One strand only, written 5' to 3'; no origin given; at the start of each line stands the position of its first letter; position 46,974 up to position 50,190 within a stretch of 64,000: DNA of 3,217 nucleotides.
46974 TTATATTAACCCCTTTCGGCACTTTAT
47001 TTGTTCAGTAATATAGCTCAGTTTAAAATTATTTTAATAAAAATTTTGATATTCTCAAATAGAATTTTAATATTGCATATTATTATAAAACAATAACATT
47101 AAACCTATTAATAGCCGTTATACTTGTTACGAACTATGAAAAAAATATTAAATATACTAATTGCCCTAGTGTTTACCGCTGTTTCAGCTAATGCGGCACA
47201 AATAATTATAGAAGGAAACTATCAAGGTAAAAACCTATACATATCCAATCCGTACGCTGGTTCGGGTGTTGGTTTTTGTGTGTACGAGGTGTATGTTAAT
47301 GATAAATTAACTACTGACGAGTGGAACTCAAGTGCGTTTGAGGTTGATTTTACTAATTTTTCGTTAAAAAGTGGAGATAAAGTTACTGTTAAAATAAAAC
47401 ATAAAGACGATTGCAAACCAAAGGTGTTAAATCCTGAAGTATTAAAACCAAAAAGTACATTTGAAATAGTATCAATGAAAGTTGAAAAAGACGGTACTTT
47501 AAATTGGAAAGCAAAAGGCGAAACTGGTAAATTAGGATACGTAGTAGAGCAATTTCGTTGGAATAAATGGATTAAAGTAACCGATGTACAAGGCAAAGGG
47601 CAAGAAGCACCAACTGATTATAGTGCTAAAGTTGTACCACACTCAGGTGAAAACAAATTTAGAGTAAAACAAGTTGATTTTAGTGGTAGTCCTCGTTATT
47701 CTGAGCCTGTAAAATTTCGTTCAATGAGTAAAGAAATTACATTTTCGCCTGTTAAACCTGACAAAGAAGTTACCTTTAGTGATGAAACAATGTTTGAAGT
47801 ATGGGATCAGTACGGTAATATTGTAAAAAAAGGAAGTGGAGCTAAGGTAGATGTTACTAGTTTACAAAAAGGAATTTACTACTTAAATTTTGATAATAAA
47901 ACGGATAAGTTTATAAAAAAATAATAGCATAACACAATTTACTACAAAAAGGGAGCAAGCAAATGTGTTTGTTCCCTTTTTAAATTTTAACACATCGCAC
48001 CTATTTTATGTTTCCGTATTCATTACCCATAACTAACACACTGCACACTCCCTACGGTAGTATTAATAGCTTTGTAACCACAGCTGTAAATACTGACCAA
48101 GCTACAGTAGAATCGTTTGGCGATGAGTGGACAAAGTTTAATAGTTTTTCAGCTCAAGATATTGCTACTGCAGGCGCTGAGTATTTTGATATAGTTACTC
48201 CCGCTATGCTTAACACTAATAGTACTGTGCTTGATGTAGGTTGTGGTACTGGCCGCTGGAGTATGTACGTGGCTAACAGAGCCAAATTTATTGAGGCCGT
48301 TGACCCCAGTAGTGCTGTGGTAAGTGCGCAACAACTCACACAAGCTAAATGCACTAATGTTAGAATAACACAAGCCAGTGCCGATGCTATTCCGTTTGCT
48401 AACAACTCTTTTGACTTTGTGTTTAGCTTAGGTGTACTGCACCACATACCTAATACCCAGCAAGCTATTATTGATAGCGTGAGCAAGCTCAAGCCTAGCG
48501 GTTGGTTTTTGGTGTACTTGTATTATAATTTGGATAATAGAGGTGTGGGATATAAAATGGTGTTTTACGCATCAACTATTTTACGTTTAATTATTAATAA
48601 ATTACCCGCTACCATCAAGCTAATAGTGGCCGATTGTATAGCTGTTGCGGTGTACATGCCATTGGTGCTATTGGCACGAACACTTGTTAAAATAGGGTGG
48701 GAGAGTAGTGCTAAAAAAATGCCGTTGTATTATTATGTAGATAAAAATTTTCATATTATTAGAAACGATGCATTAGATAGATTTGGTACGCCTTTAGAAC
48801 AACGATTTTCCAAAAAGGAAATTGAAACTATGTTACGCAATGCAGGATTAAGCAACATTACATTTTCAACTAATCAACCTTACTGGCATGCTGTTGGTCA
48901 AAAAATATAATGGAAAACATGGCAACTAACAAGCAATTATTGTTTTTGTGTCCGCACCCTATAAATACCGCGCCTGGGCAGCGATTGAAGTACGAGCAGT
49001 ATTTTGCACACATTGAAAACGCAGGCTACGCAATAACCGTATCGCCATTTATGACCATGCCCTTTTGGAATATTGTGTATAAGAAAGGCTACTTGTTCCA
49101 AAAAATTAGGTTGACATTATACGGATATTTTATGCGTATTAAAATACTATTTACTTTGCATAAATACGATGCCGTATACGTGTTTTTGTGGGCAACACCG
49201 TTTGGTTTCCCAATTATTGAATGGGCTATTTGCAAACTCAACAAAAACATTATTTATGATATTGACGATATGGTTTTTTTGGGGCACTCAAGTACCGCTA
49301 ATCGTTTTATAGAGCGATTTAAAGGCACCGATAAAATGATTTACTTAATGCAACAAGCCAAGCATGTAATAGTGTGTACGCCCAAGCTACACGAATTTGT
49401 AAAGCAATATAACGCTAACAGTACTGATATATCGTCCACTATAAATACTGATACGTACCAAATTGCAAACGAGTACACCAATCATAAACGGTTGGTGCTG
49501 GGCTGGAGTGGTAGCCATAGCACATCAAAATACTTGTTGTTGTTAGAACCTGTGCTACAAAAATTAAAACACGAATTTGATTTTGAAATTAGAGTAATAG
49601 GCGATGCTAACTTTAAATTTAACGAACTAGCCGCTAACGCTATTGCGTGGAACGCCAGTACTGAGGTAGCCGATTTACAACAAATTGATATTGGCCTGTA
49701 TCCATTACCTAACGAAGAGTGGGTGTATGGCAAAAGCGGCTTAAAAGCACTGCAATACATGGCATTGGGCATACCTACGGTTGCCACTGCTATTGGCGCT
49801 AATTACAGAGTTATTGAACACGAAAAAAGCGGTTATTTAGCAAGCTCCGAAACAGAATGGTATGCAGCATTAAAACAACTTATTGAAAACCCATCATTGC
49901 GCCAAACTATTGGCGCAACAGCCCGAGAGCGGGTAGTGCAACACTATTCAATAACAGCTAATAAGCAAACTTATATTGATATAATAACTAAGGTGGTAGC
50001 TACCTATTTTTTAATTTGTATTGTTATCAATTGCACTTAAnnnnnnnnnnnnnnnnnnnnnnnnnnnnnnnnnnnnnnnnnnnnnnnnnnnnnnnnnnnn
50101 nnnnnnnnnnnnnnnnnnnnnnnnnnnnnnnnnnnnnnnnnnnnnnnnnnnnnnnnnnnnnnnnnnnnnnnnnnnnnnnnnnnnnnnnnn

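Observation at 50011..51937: Two-gene DUF262 (ParB/GmrSD-N-like) + HEPN(MAE_28990-like) operon: candidate uncharacterised defence system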

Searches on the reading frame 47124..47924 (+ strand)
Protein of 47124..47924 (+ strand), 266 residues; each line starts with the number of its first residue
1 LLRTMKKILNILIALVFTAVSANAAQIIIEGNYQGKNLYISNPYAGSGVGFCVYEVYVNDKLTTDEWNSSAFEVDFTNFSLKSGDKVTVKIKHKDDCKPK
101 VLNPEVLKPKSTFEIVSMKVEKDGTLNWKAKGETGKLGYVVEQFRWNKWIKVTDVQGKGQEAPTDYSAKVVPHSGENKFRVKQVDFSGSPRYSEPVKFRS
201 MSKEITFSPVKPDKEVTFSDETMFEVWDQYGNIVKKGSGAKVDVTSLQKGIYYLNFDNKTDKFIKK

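Call 3: search_protein_families(library=pfam, proteins=[window:47124-47924:+], max_evalue=0.1)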
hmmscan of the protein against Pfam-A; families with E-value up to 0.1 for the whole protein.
window:47124-47924:+ (266 aa): 2 families
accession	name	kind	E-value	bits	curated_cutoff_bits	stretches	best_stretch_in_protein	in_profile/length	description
PF18962.6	Por_Secre_tail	-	1.9e-05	25.3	27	1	220-266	20-72/75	Secretion system C-terminal sorting domain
PF01828.24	Peptidase_A4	-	0.023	14.6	22.3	1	46-96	58-106/206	Peptidase A4 family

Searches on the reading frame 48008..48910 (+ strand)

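Call 3: search_protein_families(library=pfam, proteins=[window:48008-48910:+], max_evalue=0.1)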
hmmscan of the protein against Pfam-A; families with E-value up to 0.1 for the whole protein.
window:48008-48910:+ (300 aa): 17 families
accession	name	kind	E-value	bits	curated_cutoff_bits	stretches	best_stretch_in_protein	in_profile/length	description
PF08241.18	Methyltransf_11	-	7e-20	71.9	21.2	1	75-169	1-95/95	Methyltransferase domain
PF13649.12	Methyltransf_25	-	2.3e-18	67.1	27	1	74-165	1-97/97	Methyltransferase domain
PF13489.12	Methyltransf_23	-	5.6e-15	55.9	27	1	59-169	9-116/164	Methyltransferase domain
PF08242.18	Methyltransf_12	-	2.7e-14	54.1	30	1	75-167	1-98/98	Methyltransferase domain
PF13847.12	Methyltransf_31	-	4.3e-14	52.9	27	1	70-171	3-111/145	Methyltransferase domain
PF01209.24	Ubie_methyltran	-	1.4e-08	34.9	20.1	1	70-178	47-160/233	ubiE/COQ5 methyltransferase family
PF08003.17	Methyltransf_9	-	3.3e-07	30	23.8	1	70-162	115-210/315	Protein of unknown function (DUF1698)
PF03848.20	TehB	-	8.1e-06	25.8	20.4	1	68-165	28-128/193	Tellurite resistance protein TehB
PF01728.25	FtsJ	-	3.5e-05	24.3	24.1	1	68-140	19-97/181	FtsJ-like methyltransferase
PF05175.20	MTS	-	5.1e-05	23.4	23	1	69-149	29-113/170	Methyltransferase small domain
PF07021.18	MetW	-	0.0013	18.8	21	1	66-146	9-87/193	Methionine biosynthesis protein MetW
PF02353.26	CMAS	-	0.0052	16.6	27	1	66-169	58-164/273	Mycolic acid cyclopropane synthetase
PF06080.18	DUF938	-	0.018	15.2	27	1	68-174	23-142/202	Protein of unknown function (DUF938)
PF03141.22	Methyltransf_29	-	0.03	13.3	23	1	66-167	113-215/506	Putative S-adenosyl-L-methionine-dependent methyltransferase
PF02390.23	Methyltransf_4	-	0.031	14.2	24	0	71-127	2-63/173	Putative methyltransferase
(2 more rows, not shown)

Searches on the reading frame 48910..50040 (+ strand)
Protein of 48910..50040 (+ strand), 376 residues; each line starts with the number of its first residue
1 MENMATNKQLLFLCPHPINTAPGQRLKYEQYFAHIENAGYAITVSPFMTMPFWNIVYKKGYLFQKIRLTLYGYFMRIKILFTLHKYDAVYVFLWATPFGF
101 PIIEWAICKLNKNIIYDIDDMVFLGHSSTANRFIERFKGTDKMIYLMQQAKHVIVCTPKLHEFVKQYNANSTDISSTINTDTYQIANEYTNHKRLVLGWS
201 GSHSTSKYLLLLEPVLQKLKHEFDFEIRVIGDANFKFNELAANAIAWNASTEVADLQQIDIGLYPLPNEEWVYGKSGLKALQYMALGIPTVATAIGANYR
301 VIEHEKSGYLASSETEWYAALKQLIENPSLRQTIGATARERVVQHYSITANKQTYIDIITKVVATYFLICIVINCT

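Call 3: search_protein_families(library=pfam, proteins=[window:48910-50040:+], max_evalue=0.1)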
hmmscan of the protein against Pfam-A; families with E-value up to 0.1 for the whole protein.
window:48910-50040:+ (376 aa): 3 families
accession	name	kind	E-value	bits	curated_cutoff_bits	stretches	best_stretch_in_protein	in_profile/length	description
PF13692.12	Glyco_trans_1_4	-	1.6e-11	45.1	27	1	197-327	4-142/142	Glycosyl transferases group 1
PF00534.26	Glycos_transf_1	-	6.9e-09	35.9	26.4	1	275-341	104-172/172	Glycosyl transferases group 1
PF13524.12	Glyco_trans_1_2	-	9e-07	29.4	25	1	216-353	6-140/144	Glycosyl transferase-like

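Call 74: find_homologous_proteins(query=window:48910-50040:+, max_evalue=1e-30)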
Query window:48910-50040:+ (376 aa): 3212 proteins with E <= 1e-30 among 5356 candidates; the best 120 are listed.
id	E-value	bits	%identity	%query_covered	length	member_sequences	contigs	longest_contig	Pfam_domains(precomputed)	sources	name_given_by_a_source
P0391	1.8e-221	753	92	94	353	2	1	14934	PF00534.27,PF13524.13,PF13692.13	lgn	-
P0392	2.0e-210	716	87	95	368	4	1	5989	PF00534.27,PF13524.13,PF13692.13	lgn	-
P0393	9.4e-198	675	81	96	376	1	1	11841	PF00534.27,PF13692.13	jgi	jgi:L-malate glycosyltransferase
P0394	2.7e-161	555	68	96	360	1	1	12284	PF00534.27,PF13692.13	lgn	-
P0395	2.3e-144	499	63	94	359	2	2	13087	PF00534.27,PF13524.13,PF13692.13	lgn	-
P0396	2.6e-144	499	62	94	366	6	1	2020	PF00534.27,PF13692.13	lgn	-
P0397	5.5e-144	498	61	94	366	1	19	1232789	PF00534.27,PF13524.13,PF13692.13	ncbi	ncbi:MAG: glycosyltransferase family 4 protein [Ekhidna sp.]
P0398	6.2e-144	498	61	95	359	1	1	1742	PF00534.27,PF13692.13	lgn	-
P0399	3.1e-143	495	62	96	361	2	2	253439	PF00534.27,PF13524.13,PF13692.13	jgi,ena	-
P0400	6.0e-143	494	61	95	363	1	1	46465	PF00534.27,PF13524.13,PF13692.13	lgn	-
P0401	8.6e-143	494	58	96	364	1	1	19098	PF00534.27,PF13524.13,PF13692.13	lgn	-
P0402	1.3e-142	493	61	96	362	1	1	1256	PF00534.27,PF13692.13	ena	-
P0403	1.5e-142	493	61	94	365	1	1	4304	PF00534.27,PF13524.13,PF13692.13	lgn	-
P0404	1.9e-142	493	61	95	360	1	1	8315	PF00534.27,PF13692.13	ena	-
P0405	3.5e-142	492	60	96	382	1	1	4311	PF00534.27,PF13524.13,PF13692.13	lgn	-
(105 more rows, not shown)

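Call 75: find_encoding_contigs(protein=P0391, flank=7000, max_places=2)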
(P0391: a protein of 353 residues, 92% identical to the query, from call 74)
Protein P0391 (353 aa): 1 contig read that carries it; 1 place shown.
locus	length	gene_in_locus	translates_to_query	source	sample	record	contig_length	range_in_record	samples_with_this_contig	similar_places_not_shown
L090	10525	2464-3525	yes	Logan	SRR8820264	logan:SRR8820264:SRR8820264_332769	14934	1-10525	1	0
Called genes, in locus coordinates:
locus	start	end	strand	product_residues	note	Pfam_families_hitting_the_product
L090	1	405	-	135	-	?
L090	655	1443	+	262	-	PF18962:Por_Secre_tail (weak)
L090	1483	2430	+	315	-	PF05175:MTS (faint), PF13489:Methyltransf_23, PF01209:Ubie_methyltran, PF08003:Methyltransf_9 (weak), PF08241:Methyltransf_11, PF08242:Methyltransf_12, PF13649:Methyltransf_25, PF13847:Methyltransf_31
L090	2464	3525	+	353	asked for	PF13692:Glyco_trans_1_4, PF13524:Glyco_trans_1_2 (weak), PF00534:Glycos_transf_1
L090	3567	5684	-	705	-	PF05572:Peptidase_M43, PF00801:PKD, PF18911:PKD_4, PF18962:Por_Secre_tail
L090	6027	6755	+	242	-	-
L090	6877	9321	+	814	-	PF00188:CAP (weak)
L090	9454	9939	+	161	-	PF01467:CTP_transf_like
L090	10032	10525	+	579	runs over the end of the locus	PF01368:DHH, PF02272:DHHA1, PF17768:RecJ_OB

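Call 76: find_encoding_contigs(protein=P0393, flank=7000, max_places=2)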
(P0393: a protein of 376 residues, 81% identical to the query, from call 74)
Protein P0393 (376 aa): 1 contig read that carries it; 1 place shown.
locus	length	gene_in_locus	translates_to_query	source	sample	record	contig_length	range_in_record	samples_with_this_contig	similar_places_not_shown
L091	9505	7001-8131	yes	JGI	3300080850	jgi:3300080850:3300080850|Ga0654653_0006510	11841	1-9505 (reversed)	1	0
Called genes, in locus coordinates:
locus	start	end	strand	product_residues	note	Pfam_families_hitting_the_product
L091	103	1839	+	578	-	PF13600:DUF4140, PF13598:DUF4139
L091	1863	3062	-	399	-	PF02547:Queuosine_synth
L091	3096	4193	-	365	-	PF00155:Aminotran_1_2, PF01276:OKR_DC_1 (faint)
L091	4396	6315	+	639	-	PF00005:ABC_tran, PF13555:AAA_29 (faint), PF00350:Dynamin_N (faint), PF00910:RNA_helicase (faint), PF01926:MMR_HSR1 (faint), PF13304:AAA_21 (faint), PF12848:ABC_tran_Xtn, PF00005:ABC_tran, +2 more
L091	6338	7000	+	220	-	-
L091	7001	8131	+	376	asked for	PF13692:Glyco_trans_1_4, PF00534:Glycos_transf_1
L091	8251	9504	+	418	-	?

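Call 77: find_encoding_contigs(protein=P0392, flank=7000, max_places=2)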
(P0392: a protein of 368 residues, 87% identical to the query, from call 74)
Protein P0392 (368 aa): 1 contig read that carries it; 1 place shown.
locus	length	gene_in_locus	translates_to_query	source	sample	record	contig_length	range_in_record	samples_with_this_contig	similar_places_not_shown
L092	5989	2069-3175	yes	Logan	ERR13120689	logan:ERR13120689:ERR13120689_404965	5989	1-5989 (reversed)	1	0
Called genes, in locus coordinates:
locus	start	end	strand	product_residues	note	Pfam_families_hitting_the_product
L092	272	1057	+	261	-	-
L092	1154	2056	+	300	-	PF05175:MTS (weak), PF13489:Methyltransf_23, PF03848:TehB (weak), PF01209:Ubie_methyltran, PF13649:Methyltransf_25, PF13847:Methyltransf_31, PF08241:Methyltransf_11, PF08242:Methyltransf_12, +1 more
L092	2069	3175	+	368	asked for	PF00534:Glycos_transf_1, PF13692:Glyco_trans_1_4, PF13524:Glyco_trans_1_2 (weak)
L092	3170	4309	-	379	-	PF13495:Phage_int_SAM_4, PF00589:Phage_integrase, PF22823:MrpR_C_cat (weak)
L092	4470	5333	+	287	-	-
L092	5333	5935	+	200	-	-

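Call 83: search_protein_families(library=padloc, proteins=[L092:4470-5333:+, L092:5333-5935:+], max_evalue=0.01)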
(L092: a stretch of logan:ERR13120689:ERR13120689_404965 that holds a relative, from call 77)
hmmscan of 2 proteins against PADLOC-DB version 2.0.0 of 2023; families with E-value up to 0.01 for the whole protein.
L092:4470-5333:+ (287 aa): 5 families
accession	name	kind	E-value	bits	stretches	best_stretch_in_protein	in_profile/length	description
PDLC04674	PDC-M48B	-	5.4e-29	99.3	1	2-273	1-257/270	-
PDLC04675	PDC-M48B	-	3.2e-20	70.5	1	3-275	6-276/291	-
PDLC04673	PDC-M48B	-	2.8e-10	38.1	1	60-231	49-234/296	-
PDLC03854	LmuA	-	1.7e-08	32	1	1-91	2-85/345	-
PDLC03805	RTasMBL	-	9.4e-06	23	1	151-225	181-257/322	DRT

L092:5333-5935:+ (200 aa): 1 family
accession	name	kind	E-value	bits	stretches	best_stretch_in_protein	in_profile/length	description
PDLC01605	Csx27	-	7.3e-07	27.8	1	4-181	3-179/206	CAS-VI-B; associated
